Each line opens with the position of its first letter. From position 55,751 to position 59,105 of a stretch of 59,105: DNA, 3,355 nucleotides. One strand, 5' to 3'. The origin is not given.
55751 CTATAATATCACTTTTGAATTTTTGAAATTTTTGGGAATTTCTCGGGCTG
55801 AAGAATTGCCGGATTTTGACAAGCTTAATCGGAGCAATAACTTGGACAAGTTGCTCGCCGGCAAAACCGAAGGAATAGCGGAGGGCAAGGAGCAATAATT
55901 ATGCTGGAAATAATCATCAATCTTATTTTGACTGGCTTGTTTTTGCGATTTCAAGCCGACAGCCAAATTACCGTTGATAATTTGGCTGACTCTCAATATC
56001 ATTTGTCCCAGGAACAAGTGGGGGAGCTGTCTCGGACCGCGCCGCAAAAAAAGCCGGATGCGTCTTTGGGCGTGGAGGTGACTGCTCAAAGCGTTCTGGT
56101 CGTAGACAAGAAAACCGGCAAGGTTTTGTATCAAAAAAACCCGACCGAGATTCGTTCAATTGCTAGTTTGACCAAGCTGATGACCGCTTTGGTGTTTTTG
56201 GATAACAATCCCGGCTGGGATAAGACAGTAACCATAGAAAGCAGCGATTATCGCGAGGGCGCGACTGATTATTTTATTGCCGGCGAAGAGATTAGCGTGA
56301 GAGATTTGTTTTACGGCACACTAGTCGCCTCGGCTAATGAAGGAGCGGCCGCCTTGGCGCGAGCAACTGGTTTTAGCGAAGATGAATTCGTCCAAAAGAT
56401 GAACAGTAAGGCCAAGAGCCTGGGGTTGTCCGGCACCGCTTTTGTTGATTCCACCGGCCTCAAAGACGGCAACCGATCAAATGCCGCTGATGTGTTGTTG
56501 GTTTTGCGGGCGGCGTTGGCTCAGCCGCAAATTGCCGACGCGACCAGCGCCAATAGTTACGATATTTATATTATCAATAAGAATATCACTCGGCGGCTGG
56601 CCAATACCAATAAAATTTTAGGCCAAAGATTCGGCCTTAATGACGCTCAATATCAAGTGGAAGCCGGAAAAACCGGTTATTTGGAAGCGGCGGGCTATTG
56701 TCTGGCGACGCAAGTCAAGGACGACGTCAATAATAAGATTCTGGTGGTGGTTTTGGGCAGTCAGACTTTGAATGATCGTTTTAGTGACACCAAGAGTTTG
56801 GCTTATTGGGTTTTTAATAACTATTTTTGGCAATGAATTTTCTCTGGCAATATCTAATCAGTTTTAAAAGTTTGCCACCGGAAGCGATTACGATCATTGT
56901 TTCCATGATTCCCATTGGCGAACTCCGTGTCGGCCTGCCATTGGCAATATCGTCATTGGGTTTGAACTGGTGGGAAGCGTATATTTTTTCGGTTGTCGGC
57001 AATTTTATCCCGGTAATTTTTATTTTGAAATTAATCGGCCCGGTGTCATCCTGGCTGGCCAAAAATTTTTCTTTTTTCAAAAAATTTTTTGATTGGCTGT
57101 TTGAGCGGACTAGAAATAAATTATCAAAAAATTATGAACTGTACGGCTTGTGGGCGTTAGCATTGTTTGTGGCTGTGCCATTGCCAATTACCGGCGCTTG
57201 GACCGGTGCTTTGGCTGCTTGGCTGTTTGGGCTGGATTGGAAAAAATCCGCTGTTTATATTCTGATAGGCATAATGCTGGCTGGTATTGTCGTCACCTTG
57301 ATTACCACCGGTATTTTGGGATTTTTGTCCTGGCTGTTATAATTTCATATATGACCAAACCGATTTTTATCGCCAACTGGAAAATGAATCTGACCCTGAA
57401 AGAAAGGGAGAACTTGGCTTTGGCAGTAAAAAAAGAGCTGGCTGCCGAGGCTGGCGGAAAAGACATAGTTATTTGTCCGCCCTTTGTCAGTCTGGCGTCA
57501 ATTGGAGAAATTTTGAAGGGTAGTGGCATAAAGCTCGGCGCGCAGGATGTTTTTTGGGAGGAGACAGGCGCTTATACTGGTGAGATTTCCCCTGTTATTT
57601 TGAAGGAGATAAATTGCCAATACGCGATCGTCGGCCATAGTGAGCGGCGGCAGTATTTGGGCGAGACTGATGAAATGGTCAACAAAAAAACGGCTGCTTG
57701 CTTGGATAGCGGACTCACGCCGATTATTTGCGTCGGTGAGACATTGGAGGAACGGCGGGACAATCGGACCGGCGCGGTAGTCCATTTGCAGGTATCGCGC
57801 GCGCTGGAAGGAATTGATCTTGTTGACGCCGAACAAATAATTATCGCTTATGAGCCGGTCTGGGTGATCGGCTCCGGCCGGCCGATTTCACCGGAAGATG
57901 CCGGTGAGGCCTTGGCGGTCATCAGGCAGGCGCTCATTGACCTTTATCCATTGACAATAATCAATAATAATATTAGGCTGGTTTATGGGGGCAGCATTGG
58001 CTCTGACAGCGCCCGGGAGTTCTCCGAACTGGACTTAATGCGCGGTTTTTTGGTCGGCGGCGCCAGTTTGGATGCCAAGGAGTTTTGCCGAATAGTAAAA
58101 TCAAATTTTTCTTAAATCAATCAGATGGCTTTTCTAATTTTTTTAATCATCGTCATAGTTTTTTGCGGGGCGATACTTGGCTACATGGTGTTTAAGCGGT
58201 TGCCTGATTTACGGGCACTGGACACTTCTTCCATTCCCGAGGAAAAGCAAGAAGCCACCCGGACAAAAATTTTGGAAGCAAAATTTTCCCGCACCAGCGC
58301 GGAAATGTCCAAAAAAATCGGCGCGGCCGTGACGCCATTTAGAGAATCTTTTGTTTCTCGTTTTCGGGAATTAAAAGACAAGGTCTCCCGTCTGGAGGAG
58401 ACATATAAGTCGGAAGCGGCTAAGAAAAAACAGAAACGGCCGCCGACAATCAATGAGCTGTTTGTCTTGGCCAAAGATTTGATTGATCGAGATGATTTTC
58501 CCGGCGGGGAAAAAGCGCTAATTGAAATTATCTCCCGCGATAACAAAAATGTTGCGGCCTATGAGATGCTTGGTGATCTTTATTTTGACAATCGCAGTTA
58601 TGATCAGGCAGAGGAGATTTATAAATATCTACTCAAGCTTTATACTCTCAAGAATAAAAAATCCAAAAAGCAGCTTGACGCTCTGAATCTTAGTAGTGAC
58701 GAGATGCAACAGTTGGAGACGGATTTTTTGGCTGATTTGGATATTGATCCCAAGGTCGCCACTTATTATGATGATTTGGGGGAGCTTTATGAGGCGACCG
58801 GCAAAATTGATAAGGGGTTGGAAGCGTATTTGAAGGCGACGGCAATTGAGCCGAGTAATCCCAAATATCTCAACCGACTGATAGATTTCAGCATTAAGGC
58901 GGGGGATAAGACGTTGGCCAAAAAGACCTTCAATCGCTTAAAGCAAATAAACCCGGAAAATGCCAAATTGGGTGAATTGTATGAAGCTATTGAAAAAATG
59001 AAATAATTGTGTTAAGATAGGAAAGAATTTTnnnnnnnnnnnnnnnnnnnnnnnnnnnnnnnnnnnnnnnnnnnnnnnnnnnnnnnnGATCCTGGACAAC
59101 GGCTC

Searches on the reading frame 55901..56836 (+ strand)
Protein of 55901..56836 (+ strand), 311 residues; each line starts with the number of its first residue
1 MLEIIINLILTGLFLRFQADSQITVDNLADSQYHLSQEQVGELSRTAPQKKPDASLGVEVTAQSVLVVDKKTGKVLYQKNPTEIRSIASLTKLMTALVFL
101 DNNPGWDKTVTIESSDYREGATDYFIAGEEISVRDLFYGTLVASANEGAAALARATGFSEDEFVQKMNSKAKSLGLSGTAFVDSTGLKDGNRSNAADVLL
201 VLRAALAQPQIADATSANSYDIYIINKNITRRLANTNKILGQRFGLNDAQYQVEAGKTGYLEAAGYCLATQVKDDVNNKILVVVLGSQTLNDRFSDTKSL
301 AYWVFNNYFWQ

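Call 86: search_protein_families(library=pfam, proteins=[window:55901-56836:+], max_evalue=0.00001)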
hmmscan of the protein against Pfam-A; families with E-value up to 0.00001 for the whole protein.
window:55901-56836:+ (311 aa): 2 families
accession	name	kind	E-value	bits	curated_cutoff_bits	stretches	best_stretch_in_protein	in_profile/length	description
PF00768.25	Peptidase_S11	-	1.2e-47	162.9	27.6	1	59-288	9-238/239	D-alanyl-D-alanine carboxypeptidase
PF13354.11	Beta-lactamase2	-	1.3e-09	38.2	22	1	64-219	1-159/214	Beta-lactamase enzyme family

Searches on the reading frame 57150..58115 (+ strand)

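Call 11: search_protein_families(library=pfam, proteins=[window:57150-58115:+], max_evalue=0.001)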
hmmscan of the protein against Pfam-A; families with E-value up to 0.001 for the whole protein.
window:57150-58115:+ (321 aa): 1 family
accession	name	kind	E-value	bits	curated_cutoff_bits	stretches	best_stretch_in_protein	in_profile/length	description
PF00121.24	TIM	-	1.9e-82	276.9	20.1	1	71-318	1-244/245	Triosephosphate isomerase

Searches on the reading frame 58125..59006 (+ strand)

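Call 86: search_protein_families(library=pfam, proteins=[window:58125-59006:+], max_evalue=0.00001)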
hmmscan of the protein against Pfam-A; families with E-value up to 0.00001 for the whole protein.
window:58125-59006:+ (293 aa): 7 families
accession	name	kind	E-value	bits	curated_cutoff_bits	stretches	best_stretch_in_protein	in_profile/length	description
PF13432.12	TPR_16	-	1.6e-10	41.6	32.7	0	115-172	3-60/65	Tetratricopeptide repeat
PF23914.1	TPR_CcmH_CycH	-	1.1e-09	38.8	42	0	185-283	23-124/158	Cytochrome c-type biogenesis protein H TPR domain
PF13428.12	TPR_14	-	1.2e-09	38.4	23.5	0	215-254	4-43/44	Tetratricopeptide repeat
PF07719.23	TPR_2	-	1.2e-09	38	27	0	212-245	1-34/34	Tetratricopeptide repeat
PF14559.12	TPR_19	-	3.9e-09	37.1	25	0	120-167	2-49/68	Tetratricopeptide repeat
PF13431.12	TPR_17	-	2.3e-08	34.1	24.4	0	134-164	4-34/34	Tetratricopeptide repeat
PF13181.12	TPR_8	-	3.2e-08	33.5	25.7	0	213-245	2-34/34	Tetratricopeptide repeat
